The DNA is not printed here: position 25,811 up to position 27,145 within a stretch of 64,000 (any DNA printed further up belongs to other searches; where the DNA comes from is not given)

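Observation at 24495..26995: Complete gtp1-gtp2-gtp3-like trio (CDP-2-glycerol pathway) in a marine-type gammaproteobacterium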

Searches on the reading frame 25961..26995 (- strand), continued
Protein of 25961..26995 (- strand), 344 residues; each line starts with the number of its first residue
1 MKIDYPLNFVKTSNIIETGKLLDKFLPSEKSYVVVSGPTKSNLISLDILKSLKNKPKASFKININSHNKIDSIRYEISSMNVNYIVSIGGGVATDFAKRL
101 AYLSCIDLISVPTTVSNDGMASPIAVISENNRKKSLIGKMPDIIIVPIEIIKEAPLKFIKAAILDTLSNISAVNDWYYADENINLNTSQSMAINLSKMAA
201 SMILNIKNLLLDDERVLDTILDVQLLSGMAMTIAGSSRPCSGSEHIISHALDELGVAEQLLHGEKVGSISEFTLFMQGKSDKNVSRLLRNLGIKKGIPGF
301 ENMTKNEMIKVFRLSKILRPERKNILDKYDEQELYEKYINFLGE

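Call 38: list_cluster_members(proteins=[P0197, P0199, P0203, P0209, P0210, P0220, P0216, P0207, P0193, P0139])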
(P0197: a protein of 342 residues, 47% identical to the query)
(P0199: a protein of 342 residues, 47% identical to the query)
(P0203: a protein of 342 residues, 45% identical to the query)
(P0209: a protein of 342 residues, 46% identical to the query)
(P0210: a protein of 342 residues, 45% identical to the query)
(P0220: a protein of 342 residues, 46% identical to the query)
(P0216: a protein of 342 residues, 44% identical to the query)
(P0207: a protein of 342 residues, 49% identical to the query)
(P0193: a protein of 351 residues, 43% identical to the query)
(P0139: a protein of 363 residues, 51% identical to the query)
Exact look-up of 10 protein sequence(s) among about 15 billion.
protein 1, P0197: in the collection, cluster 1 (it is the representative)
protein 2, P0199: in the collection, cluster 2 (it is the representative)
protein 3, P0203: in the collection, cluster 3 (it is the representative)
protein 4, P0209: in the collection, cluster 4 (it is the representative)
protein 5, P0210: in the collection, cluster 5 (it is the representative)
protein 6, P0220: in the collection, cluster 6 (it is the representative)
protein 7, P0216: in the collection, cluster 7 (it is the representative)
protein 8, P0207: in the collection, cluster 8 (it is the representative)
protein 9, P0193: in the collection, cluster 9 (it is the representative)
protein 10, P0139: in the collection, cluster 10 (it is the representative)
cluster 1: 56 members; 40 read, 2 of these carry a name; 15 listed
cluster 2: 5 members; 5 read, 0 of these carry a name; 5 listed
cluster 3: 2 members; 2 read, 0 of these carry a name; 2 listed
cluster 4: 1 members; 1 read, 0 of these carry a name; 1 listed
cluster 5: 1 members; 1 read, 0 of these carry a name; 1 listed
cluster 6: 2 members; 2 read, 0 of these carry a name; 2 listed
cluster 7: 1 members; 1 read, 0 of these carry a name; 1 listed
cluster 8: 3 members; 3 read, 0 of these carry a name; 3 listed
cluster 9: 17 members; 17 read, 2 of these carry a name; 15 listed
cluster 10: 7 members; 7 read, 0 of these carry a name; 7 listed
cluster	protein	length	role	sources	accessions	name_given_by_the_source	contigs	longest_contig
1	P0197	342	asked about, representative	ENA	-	-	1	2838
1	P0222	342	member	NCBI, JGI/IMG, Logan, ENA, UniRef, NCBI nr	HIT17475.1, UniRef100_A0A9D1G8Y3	MAG TPA: iron-containing alcohol dehydrogenase family protein [Candidatus Caccosoma ... | Iron-containing alcohol dehydrogenase family protein n=1 Tax=Candidatus Caccosoma ... | iron-containing alcohol dehydrogenase family protein [Candidatus Caccosoma ...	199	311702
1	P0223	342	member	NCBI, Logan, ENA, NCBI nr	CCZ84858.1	putative glycerol-2-phosphate dehydrogenase [Firmicutes bacterium CAG:631]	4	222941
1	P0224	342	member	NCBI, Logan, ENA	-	-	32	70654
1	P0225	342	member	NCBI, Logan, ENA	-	-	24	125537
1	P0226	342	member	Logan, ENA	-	-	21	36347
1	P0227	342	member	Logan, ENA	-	-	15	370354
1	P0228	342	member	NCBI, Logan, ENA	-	-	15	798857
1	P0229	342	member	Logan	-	-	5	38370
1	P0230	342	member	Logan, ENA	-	-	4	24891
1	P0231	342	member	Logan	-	-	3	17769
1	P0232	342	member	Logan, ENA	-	-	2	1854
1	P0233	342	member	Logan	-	-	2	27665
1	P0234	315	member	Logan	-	-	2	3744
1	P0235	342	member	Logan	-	-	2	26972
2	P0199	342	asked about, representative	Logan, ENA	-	-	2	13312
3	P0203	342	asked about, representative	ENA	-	-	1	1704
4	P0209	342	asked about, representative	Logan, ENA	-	-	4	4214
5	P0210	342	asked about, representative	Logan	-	-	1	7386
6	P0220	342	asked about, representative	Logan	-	-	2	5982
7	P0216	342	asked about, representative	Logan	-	-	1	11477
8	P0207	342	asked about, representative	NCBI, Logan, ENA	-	-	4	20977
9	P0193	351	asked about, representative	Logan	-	-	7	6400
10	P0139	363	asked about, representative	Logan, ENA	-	-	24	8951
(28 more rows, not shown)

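Call 40: get_annotated_region(hit=H1, flank=6000)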
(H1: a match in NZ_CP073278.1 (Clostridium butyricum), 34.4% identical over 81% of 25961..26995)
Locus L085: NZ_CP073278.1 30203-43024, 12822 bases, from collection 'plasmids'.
description: Clostridium butyricum strain CBUT plasmid unnamed, complete sequence
organism: Clostridium butyricum (NCBI taxid 1492)
taxonomy: Bacteria; Bacillota; Clostridia; Eubacteriales; Clostridiaceae; Clostridium; Clostridium butyricum
host: -; source: Homo sapiens,cell culture; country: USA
typing (MOB-suite, as given by PLSDB): non-mobilizable
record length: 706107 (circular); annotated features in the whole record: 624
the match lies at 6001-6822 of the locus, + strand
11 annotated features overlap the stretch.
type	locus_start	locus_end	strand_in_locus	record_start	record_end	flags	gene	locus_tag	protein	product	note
CDS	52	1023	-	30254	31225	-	-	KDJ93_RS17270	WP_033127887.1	DMT family transporter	-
CDS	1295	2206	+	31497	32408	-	-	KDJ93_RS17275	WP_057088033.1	LysR family transcriptional regulator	GO:0006355 - regulation of DNA-templated transcription [Evidence IEA]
CDS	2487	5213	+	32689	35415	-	-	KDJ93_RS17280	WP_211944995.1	DEAD/DEAH box helicase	-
CDS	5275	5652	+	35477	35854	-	-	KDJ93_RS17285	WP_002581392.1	DUF2500 domain-containing protein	-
CDS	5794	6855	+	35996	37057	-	-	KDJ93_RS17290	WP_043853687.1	iron-containing alcohol dehydrogenase family protein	-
CDS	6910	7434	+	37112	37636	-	-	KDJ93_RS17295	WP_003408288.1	cob(I)yrinic acid a,c-diamide adenosyltransferase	-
CDS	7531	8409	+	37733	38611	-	-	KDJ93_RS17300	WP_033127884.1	50S ribosomal protein L11 methyltransferase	-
CDS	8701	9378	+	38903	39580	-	-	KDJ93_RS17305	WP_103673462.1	leucine-rich repeat protein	-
CDS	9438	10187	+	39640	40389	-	-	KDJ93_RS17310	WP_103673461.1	hypothetical protein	-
CDS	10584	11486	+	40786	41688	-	-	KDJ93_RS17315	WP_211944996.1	NAD-dependent epimerase/dehydratase family protein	-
CDS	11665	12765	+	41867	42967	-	-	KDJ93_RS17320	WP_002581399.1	metallophosphoesterase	-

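Call 44: find_homologous_proteins(query=P0223, max_evalue=1e-20)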
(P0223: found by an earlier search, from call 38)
Query P0223 (342 aa): 5596 proteins with E <= 1e-20 among 6842 candidates; the best 120 are listed.
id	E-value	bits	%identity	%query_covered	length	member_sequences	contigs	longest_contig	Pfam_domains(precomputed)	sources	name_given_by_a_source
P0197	8.1e-222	754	99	100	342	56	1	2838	PF13685.13,PF00465.26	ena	-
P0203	2.5e-190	650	85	100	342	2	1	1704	PF13685.13,PF00465.26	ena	-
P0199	5.1e-188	643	84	100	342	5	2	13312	PF13685.13,PF00465.26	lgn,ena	-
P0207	1.3e-184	631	82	100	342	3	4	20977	PF13685.13,PF00465.26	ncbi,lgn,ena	-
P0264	1.4e-182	625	82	100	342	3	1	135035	PF13685.13,PF00465.26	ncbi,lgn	-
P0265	5.6e-122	426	58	99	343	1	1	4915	PF13685.13,PF00465.26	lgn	-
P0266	5.9e-121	422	59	99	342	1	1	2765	PF13685.13,PF00465.26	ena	-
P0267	1.4e-120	421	60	93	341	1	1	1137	PF13685.13,PF00465.26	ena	-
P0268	8.0e-120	418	60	92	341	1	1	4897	PF13685.13,PF00465.26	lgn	-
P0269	9.0e-120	418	58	99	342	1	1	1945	PF13685.13,PF00465.26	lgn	-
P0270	9.1e-120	418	57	99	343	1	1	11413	PF13685.13,PF00465.26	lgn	-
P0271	2.0e-119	417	55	99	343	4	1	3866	PF13685.13,PF00465.26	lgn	-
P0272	2.5e-119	417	58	96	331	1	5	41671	PF13685.13,PF00465.26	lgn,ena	-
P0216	5.1e-119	416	56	100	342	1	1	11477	PF13685.13,PF00465.26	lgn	-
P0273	5.5e-119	416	57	99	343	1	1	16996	PF13685.13,PF00465.26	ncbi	-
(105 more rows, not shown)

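Call 52: find_encoding_contigs(protein=P0264, flank=8000, max_places=2)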
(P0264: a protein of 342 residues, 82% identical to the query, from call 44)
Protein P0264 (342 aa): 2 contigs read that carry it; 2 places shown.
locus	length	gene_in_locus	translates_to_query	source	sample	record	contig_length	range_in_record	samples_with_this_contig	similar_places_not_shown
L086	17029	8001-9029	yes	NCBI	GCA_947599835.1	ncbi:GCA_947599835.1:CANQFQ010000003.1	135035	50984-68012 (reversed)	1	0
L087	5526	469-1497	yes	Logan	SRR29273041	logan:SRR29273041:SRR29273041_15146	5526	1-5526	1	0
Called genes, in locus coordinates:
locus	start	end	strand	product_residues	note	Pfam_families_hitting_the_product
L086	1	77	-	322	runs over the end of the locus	PF01261:AP_endonuc_2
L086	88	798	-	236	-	PF06283:ThuA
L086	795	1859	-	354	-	PF01408:GFO_IDH_MocA, PF02894:GFO_IDH_MocA_C, PF22725:GFO_IDH_MocA_C3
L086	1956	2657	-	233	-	PF09335:VTT_dom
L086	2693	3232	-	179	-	PF01569:PAP2, PF14378:PAP2_3 (weak)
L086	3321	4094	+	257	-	PF09997:DUF2238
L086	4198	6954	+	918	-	-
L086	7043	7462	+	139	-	-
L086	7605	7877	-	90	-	-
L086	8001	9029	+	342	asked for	PF00465:Fe-ADH, PF13685:Fe-ADH_2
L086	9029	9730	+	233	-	PF00483:NTP_transferase (weak), PF12804:NTP_transf_3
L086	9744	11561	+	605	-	-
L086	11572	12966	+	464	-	PF08238:Sel1, PF23310:TPR_27 (faint), PF08238:Sel1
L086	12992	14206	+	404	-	-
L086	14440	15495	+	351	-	-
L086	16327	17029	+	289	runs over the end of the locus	PF01909:NTP_transf_2, PF18765:Polbeta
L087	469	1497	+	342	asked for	PF00465:Fe-ADH, PF13685:Fe-ADH_2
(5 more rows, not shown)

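Call 53: search_solved_structures(query=window:25961-26995:-, max_evalue=1e-15, show_alignments=5)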
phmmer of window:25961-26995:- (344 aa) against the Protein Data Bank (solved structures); distinct sequences matched with E-value up to 1e-15: 5.
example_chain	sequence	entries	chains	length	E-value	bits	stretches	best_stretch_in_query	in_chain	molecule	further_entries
3ce9_A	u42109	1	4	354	2.4e-41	145.1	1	71-326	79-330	Glycerol dehydrogenase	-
4rgq_A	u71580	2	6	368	1.8e-31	112.7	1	71-290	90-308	Glycerol-1-phosphate dehydrogenase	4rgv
4rfl_A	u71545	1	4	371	1.8e-31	112.7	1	71-290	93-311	Glycerol-1-phosphate dehydrogenase [NAD(P)+]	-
5fb3_A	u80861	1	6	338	3.8e-30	108.3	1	74-327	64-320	Glycerol-1-phosphate dehydrogenase [NAD(P)+]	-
9h4x_A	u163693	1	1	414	7.3e-17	64.7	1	83-269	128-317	Glycerol-1-phosphate dehydrogenase [NAD(P)+]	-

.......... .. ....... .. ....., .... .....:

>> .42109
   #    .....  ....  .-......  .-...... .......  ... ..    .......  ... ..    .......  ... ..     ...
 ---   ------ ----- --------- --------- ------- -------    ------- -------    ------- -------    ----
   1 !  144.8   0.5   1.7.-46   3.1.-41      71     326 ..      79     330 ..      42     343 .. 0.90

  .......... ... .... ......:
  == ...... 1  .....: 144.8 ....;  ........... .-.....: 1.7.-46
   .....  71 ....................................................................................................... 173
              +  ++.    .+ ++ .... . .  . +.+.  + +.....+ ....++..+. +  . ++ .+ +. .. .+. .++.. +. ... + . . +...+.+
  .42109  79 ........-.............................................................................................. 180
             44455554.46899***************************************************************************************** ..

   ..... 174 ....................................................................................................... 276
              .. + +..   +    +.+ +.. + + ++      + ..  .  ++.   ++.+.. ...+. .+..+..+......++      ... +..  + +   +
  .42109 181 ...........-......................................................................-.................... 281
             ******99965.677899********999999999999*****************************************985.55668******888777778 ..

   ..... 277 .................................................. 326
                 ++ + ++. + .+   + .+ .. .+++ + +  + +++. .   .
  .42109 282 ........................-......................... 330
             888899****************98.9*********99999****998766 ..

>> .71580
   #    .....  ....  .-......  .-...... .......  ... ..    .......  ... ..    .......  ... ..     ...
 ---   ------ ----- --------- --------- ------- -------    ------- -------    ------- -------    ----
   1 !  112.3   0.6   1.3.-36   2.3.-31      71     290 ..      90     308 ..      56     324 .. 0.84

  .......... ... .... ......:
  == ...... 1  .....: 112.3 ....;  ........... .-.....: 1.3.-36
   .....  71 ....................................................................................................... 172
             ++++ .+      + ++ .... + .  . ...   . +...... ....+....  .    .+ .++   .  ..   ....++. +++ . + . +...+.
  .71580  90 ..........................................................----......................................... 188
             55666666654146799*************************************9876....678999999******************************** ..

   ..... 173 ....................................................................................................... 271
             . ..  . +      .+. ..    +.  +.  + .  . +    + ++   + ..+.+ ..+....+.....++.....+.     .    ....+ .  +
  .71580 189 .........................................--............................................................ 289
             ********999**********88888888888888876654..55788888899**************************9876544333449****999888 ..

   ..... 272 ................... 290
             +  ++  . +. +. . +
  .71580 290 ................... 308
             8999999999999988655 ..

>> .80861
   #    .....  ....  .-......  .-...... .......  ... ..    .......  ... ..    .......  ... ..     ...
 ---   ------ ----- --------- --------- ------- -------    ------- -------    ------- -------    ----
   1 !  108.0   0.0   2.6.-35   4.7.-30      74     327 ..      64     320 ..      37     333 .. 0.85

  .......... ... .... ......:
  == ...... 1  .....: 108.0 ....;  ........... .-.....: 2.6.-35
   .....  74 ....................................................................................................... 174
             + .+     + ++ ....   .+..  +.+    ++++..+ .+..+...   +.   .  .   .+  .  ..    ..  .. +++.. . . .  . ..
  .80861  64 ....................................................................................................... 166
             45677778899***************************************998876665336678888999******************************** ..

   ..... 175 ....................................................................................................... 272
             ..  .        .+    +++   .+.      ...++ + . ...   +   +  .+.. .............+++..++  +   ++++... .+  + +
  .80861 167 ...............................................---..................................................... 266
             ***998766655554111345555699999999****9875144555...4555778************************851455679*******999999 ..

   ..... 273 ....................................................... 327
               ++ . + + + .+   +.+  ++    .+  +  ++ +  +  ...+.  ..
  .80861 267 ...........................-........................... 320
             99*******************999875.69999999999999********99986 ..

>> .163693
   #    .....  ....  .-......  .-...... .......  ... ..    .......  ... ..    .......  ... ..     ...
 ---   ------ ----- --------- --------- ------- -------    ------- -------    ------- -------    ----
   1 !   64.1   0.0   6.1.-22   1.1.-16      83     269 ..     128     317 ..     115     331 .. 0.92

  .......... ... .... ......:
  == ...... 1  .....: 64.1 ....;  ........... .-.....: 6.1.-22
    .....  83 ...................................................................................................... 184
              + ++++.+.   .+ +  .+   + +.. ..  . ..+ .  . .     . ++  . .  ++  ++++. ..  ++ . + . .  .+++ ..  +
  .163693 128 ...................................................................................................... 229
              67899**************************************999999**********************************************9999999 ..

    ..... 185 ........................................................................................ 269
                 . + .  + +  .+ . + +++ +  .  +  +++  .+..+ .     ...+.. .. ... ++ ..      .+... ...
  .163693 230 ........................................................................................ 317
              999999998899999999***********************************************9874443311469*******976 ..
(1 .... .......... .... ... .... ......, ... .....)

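Call 54: search_protein_families(library=pfam, proteins=[L086:9744-11561:+, L081:1586-1975:+], max_evalue=10)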
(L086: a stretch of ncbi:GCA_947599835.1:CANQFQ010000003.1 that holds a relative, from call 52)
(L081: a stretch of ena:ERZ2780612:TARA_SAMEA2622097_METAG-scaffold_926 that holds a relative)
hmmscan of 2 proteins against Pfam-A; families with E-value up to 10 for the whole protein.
L086:9744-11561:+ (605 aa): 9 families
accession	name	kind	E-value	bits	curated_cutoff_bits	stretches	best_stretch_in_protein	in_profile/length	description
PF08238.18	Sel1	-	3.6e-126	407.6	30.7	15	265-300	1-36/36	Sel1 repeat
PF23310.1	TPR_27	-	4.9e-05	23.4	27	2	464-489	44-72/110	Plant tetratrico peptide repeats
PF13432.12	TPR_16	-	0.035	15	32.7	2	211-259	12-57/65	Tetratricopeptide repeat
PF11494.13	Ta0938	-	0.046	14.6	27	1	357-412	34-89/92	Ta0938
PF08631.16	SPO22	-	0.078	12.9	27.5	1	156-199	33-72/274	Meiosis protein SPO22/ZIP4 like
PF22134.1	DM_Arn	-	0.17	12.7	26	0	279-304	41-66/79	DNA Mimic Protein Arn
PF13431.12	TPR_17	-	0.24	12.2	24.4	0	225-239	10-24/34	Tetratricopeptide repeat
PF14559.12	TPR_19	-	1.3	9.8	25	0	211-239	6-36/68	Tetratricopeptide repeat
PF22511.2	PBP2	-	5.6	7.2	27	0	390-414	2-26/63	PolB1 Binding Protein 2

L081:1586-1975:+ (129 aa): 2 families
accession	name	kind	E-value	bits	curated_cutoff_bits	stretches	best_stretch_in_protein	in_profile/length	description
PF01467.32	CTP_transf_like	-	0.00043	20.9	21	1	11-40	2-32/133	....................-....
PF11211.13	DUF2997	-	0.11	12.8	24.1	1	30-47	5-22/47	Protein of unknown function (DUF2997)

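Call 92: search_protein_families(library=pfam, proteins=[L003:7471-7893:+, L003:8980-10143:+, L003:10157-10939:+, L003:11012-11908:+, L003:255-899:+, L003:906-1811:+, L006:9003-10262:+, L006:10259-11422:+, L006:11424-12614:+, L006:5496-6368:+], max_evalue=0.001)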
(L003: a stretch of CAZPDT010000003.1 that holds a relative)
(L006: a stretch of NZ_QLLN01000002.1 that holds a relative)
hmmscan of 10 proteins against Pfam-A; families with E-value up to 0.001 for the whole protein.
L003:7471-7893:+ (140 aa): 2 families
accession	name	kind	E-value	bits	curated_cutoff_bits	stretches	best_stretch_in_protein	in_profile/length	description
PF01467.32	CTP_transf_like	-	1.4e-22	80.7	21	1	7-135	2-133/133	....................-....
PF06574.18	FAD_syn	-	3e-05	24.3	27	1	2-34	6-38/158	FAD synthetase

L003:8980-10143:+ (387 aa): 1 family
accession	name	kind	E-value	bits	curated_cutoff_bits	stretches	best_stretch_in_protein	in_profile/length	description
PF04464.20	Glyphos_transf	-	1e-62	212.7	22.1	1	31-381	12-366/367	CDP-Glycerol:Poly(glycerophosphate) glycerophosphotransferase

L003:10157-10939:+ (260 aa): 1 family
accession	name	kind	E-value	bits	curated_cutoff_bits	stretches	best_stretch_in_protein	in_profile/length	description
PF04991.19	LicD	-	1.9e-31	110.4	22.6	1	23-236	1-226/227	LicD family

L003:11012-11908:+ (298 aa): 4 families
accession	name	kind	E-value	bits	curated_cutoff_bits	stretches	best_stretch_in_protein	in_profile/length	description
PF00535.33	Glycos_transf_2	-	3e-30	105.8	23.3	1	13-148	1-144/168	Glycosyl transferase family 2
PF10111.15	Glyco_tranf_2_2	-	2.2e-08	34.3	27.3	1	35-116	23-115/276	Glycosyltransferase like family 2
PF13641.12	Glyco_tranf_2_3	-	1.5e-07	32.1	27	1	12-133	3-130/230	Glycosyltransferase like family 2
PF02709.20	Glyco_transf_7C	-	0.00019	21.5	23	1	141-193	9-62/78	N-terminal domain of galactosyltransferase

L003:255-899:+ (214 aa): 3 families
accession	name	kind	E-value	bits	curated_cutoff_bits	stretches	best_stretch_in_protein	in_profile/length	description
PF12804.13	NTP_transf_3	-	3.3e-12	47.3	27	1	6-142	1-125/160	MobA-like NTP transferase domain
PF20202.4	DUF6564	-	2.4e-06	27.8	25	1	30-117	14-111/230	Domain of unknown function (DUF6564)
PF01128.25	IspD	-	8e-05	22.9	27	1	6-67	3-64/221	2-C-methyl-D-erythritol 4-phosphate cytidylyltransferase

L003:906-1811:+ (301 aa): 1 family
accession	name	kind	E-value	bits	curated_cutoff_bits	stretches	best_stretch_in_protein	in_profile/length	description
PF04991.19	LicD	-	1.1e-37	130.8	22.6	1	24-239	1-226/227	LicD family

L006:9003-10262:+ (419 aa): 2 families
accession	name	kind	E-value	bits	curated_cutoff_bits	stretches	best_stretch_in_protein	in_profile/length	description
PF01943.22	Polysacc_synt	-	5.7e-18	65.8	28.2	1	6-268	5-272/274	Polysaccharide biosynthesis protein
PF13440.11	Polysacc_synt_3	-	4.2e-12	46.3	23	1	26-317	1-290/293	Polysaccharide biosynthesis protein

L006:10259-11422:+ (387 aa): 1 family
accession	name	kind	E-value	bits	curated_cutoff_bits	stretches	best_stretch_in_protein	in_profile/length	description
PF04464.20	Glyphos_transf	-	4.9e-57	194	22.1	1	13-379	3-363/367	CDP-Glycerol:Poly(glycerophosphate) glycerophosphotransferase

L006:11424-12614:+ (396 aa): 0 families

L006:5496-6368:+ (290 aa): 5 families
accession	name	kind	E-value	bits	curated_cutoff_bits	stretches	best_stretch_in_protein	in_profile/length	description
PF04321.23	RmlD_sub_bind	-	8.6e-104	347.1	27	1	10-288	2-283/287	RmlD substrate binding domain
PF01370.27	Epimerase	-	1.8e-21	77.1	20.9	1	11-206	1-225/240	NAD dependent epimerase/dehydratase family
PF16363.11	GDP_Man_Dehyd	-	3.2e-15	56.8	27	1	42-161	57-180/332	GDP-mannose 4,6 dehydratase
PF02719.21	Polysacc_synt_2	-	1.8e-08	34.3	20.2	1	42-165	59-169/293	Polysaccharide biosynthesis protein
PF07993.18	NAD_binding_4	-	9.7e-07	28.6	20.1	1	58-163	86-210/258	Male sterility protein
